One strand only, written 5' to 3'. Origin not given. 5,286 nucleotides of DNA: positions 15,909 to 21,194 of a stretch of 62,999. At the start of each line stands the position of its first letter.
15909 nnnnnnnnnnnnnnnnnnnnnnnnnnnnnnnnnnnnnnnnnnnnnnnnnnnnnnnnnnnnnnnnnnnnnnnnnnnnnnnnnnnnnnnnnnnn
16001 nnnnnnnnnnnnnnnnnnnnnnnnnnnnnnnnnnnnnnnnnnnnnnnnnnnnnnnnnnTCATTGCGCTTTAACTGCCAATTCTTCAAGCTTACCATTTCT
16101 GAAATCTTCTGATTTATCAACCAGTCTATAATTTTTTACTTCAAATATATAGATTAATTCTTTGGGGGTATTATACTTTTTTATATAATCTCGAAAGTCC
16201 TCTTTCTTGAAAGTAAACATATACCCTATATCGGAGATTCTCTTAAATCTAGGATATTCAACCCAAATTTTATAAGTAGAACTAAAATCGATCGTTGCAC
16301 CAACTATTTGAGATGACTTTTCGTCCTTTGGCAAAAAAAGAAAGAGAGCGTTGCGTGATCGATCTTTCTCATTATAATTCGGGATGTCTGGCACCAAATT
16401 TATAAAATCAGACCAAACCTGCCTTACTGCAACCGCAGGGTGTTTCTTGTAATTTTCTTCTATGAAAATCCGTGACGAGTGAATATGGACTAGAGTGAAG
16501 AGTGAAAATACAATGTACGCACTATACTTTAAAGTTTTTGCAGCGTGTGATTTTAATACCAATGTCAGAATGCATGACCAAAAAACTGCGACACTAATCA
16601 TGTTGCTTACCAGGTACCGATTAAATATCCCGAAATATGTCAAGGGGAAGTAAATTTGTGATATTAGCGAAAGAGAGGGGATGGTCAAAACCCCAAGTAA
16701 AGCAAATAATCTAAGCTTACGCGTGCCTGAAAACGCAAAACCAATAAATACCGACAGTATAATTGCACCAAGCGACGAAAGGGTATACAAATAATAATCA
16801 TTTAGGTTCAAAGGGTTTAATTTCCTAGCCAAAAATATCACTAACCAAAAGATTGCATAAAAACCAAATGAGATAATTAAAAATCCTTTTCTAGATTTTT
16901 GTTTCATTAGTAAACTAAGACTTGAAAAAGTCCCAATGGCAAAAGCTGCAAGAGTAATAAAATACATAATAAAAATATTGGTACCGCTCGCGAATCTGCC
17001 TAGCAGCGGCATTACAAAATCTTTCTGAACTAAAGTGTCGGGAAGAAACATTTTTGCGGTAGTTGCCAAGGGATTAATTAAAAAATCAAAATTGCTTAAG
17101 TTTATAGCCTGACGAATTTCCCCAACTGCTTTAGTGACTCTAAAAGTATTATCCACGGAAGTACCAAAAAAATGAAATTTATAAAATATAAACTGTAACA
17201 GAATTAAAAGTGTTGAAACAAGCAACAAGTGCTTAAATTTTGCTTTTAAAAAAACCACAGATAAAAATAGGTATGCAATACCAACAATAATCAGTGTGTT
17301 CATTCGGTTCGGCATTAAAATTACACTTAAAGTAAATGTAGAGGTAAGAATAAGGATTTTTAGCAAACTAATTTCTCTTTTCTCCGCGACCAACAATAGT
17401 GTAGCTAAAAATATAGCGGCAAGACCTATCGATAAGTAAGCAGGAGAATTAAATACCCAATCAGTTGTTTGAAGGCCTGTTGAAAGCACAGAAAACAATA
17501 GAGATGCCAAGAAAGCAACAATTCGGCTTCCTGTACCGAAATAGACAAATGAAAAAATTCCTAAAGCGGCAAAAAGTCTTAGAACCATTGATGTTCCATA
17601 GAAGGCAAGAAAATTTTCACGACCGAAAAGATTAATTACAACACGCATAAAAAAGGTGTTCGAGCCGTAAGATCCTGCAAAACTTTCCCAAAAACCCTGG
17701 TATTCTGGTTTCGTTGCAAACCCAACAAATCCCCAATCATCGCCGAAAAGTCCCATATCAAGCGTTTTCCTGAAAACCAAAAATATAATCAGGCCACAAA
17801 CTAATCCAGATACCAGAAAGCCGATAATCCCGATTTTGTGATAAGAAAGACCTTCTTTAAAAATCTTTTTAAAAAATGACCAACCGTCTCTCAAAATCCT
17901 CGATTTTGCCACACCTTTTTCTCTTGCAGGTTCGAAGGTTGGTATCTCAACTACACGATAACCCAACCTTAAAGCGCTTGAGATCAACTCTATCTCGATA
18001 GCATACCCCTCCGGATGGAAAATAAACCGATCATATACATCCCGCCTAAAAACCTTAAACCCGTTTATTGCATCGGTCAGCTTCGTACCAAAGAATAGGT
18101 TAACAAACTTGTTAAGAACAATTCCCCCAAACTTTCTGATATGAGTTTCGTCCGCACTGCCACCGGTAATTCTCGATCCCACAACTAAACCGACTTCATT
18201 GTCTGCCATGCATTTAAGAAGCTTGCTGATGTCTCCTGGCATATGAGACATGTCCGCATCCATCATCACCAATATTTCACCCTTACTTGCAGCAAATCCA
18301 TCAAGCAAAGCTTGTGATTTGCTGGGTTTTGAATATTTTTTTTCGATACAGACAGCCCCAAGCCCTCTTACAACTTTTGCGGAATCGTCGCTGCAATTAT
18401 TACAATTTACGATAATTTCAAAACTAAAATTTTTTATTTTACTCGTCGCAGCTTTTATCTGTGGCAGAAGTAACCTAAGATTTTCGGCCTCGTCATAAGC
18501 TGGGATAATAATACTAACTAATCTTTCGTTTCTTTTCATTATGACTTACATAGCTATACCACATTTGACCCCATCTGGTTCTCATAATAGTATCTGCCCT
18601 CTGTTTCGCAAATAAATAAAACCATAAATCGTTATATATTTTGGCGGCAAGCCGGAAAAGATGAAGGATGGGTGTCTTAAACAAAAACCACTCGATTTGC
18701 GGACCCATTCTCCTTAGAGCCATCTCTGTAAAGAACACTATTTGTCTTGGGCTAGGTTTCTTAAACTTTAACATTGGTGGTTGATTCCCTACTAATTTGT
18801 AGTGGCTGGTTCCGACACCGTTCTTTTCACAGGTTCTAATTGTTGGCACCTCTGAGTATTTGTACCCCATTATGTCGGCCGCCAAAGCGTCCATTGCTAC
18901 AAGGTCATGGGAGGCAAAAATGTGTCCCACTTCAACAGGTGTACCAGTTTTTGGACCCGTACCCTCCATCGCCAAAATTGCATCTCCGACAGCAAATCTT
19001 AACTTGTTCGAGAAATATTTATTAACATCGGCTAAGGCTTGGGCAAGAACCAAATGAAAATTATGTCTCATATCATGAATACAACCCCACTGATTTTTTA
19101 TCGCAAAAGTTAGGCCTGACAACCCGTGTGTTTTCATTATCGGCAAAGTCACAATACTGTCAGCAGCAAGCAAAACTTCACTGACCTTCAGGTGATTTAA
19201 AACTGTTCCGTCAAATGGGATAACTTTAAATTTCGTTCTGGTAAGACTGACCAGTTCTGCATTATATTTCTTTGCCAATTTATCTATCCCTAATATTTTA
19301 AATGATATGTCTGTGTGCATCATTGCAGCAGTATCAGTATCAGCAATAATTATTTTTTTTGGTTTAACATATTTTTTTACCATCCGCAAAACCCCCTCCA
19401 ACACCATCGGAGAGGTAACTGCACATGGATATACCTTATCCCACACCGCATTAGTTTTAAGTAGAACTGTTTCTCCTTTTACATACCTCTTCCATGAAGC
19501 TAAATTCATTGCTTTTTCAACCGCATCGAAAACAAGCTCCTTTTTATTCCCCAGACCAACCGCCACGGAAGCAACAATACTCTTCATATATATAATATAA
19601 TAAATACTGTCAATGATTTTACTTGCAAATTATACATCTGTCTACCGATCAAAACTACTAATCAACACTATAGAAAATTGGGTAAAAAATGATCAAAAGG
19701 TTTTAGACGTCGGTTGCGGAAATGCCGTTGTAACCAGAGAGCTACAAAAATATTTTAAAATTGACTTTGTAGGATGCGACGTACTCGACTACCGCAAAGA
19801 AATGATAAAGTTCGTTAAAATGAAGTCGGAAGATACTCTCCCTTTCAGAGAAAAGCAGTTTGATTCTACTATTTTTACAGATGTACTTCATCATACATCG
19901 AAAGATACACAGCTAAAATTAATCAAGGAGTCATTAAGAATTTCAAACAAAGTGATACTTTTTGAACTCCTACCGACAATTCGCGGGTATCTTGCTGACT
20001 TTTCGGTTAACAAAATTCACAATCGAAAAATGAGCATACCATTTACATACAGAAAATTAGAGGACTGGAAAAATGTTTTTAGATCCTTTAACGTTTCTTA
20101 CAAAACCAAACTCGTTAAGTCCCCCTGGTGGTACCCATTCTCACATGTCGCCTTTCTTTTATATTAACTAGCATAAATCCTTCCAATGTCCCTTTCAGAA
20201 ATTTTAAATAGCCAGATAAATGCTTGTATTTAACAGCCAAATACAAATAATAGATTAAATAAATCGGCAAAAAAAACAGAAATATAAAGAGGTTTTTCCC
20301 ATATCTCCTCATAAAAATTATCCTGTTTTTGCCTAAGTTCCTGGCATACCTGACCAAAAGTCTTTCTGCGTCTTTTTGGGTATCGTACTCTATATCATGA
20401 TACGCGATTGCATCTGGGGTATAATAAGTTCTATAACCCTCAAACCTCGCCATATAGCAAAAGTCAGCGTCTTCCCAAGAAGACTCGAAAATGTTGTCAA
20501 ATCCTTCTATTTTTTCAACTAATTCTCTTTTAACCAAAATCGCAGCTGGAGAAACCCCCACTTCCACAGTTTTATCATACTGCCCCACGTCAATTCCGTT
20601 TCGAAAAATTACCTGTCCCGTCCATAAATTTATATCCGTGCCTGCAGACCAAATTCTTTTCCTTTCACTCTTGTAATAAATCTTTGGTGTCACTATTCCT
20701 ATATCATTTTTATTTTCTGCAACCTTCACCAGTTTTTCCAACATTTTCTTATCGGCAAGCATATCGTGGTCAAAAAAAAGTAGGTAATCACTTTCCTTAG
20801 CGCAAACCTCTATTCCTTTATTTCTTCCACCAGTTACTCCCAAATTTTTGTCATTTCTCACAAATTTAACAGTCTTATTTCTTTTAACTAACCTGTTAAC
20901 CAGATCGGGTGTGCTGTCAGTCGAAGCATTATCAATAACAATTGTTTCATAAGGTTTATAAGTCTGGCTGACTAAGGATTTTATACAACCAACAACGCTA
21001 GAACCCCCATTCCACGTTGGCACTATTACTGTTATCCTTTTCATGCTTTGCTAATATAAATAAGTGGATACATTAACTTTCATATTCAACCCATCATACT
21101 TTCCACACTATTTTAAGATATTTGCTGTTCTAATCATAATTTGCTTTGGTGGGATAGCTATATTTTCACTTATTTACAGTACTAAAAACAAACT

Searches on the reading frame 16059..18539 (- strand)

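Call 12: search_protein_families(library=pfam, proteins=[window:16059-18539:-], max_evalue=0.001)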
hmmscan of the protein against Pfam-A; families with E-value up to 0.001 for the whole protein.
window:16059-18539:- (826 aa): 3 families
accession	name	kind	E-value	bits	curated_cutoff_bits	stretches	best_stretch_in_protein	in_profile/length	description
PF00535.33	Glycos_transf_2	-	5.9e-19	69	23.3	1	9-171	1-166/168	Glycosyl transferase family 2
PF13641.12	Glyco_tranf_2_3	-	7.2e-10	39.7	27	1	8-119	3-119/230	Glycosyltransferase like family 2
PF13506.12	Glyco_transf_21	-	0.00015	21.7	21.7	1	72-151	17-93/174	Glycosyl transferase family 21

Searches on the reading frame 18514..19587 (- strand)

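Call 12: search_protein_families(library=pfam, proteins=[window:18514-19587:-], max_evalue=0.001)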
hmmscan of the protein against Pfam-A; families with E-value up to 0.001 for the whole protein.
window:18514-19587:- (357 aa): 1 family
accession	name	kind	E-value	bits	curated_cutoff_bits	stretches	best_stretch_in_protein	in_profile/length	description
PF04015.17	DUF362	-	1.5e-43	149.6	24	1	41-238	1-200/200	Domain of unknown function (DUF362)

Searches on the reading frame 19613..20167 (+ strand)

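Call 13: search_protein_families(library=pfam, proteins=[window:19613-20167:+], max_evalue=0.001)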
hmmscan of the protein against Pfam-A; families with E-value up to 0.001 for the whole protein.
window:19613-20167:+ (184 aa): 6 families
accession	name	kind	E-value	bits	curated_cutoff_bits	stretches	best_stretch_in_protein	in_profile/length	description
PF08241.18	Methyltransf_11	-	3e-09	37.8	21.2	1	31-110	1-86/95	Methyltransferase domain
PF13649.12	Methyltransf_25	-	3.8e-09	37.5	27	1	30-110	1-92/97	Methyltransferase domain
PF07021.18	MetW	-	7.7e-08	32.6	21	1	18-116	5-107/193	Methionine biosynthesis protein MetW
PF13489.12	Methyltransf_23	-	2.7e-06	27.6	27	1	24-112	20-109/164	Methyltransferase domain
PF08242.18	Methyltransf_12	-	7.2e-05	23.9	30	0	31-100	1-82/98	Methyltransferase domain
PF13847.12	Methyltransf_31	-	0.00012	22.2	27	0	26-92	3-84/145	Methyltransferase domain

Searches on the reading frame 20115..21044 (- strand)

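Call 12: search_protein_families(library=pfam, proteins=[window:20115-21044:-], max_evalue=0.001)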
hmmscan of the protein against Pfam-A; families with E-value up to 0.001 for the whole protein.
window:20115-21044:- (309 aa): 5 families
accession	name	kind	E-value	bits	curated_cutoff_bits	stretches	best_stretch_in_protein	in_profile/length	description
PF00535.33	Glycos_transf_2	-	3.2e-30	105.7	23.3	1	5-178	1-166/168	Glycosyl transferase family 2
PF13641.12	Glyco_tranf_2_3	-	1.7e-20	74.5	27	1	3-217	2-212/230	Glycosyltransferase like family 2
PF10111.15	Glyco_tranf_2_2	-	7.5e-13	49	27.3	1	7-204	3-202/276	Glycosyltransferase like family 2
PF13632.12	Glyco_trans_2_3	-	5.1e-08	33.4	27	1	88-267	2-178/198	Glycosyl transferase family group 2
PF13506.12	Glyco_transf_21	-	2.6e-05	24.2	21.7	1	83-234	29-173/174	Glycosyl transferase family 21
